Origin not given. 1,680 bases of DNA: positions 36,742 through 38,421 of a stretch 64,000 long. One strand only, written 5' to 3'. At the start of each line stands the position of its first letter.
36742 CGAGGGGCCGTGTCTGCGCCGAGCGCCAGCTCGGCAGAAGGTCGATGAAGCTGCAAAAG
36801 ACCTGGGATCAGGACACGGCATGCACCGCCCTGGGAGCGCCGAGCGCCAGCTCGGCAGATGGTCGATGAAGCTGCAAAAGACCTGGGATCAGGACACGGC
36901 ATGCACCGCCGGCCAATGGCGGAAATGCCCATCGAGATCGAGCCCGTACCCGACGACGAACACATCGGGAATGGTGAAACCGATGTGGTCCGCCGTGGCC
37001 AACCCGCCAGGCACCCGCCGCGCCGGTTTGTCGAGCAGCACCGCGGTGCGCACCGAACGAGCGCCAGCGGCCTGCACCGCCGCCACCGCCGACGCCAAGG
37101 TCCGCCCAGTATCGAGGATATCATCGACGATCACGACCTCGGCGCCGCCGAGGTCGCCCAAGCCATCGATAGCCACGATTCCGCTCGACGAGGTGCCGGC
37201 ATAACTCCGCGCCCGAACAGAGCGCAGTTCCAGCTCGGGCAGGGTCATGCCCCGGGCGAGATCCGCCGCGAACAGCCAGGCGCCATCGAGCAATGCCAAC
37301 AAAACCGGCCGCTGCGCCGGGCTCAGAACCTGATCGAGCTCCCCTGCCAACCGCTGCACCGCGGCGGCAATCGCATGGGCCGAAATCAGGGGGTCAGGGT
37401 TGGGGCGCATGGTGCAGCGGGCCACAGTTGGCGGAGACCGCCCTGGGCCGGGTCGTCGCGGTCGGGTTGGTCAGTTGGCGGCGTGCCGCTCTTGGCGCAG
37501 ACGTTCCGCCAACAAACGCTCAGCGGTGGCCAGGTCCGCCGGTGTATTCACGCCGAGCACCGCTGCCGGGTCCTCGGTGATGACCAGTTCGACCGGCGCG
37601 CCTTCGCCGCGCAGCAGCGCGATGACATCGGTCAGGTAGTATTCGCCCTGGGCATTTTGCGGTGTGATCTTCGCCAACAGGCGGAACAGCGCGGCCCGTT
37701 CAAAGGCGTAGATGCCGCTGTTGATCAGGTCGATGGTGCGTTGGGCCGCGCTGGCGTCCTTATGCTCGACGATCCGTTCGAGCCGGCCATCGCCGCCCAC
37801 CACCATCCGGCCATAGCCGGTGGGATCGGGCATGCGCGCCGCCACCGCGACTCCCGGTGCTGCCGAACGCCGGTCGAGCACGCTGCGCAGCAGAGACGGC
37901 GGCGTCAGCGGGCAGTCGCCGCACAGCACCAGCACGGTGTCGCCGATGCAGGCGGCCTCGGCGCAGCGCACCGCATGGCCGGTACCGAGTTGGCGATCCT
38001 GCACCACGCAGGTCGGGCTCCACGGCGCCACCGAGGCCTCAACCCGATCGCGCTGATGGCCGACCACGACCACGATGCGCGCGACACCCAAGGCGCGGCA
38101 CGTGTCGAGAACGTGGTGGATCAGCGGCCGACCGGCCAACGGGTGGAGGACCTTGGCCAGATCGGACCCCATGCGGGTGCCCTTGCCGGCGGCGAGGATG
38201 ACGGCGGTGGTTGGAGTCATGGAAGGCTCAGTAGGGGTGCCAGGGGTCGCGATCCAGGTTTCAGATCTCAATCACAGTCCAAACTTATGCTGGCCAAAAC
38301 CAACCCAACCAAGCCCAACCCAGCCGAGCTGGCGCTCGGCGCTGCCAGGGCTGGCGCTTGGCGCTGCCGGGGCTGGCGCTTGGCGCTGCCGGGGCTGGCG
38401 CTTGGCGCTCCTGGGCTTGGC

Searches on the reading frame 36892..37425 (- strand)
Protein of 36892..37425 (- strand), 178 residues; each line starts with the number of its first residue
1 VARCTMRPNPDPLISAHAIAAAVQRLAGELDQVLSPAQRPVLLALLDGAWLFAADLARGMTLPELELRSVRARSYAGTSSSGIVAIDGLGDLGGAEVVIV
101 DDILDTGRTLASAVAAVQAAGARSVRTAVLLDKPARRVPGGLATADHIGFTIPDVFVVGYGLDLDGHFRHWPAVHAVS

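Call 23: search_protein_families(library=pfam, max_evalue=0.01, proteins=[window:36892-37425:-])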
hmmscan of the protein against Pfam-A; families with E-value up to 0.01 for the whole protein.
window:36892-37425:- (178 aa): 1 family
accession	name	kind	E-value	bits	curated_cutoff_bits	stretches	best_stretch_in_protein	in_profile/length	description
PF00156.33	Pribosyltran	-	3e-24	85.6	26.3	1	16-163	8-156/158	Phosphoribosyl transferase domain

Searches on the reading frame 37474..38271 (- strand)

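Call 23: search_protein_families(library=pfam, max_evalue=0.01, proteins=[window:37474-38271:-])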
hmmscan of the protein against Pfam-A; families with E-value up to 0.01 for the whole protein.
window:37474-38271:- (266 aa): 4 families
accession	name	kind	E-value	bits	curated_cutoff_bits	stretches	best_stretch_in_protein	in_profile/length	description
PF12804.13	NTP_transf_3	-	1.8e-24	87.2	27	1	23-148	1-124/160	MobA-like NTP transferase domain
PF00483.29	NTP_transferase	-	6.7e-18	65.6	21.2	1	23-224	2-213/245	Nucleotidyl transferase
PF01128.25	IspD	-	2.8e-12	47.3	27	1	22-254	2-219/221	2-C-methyl-D-erythritol 4-phosphate cytidylyltransferase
PF02348.25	CTP_transf_3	-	0.0011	19.3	22.6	1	39-136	15-115/217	Cytidylyltransferase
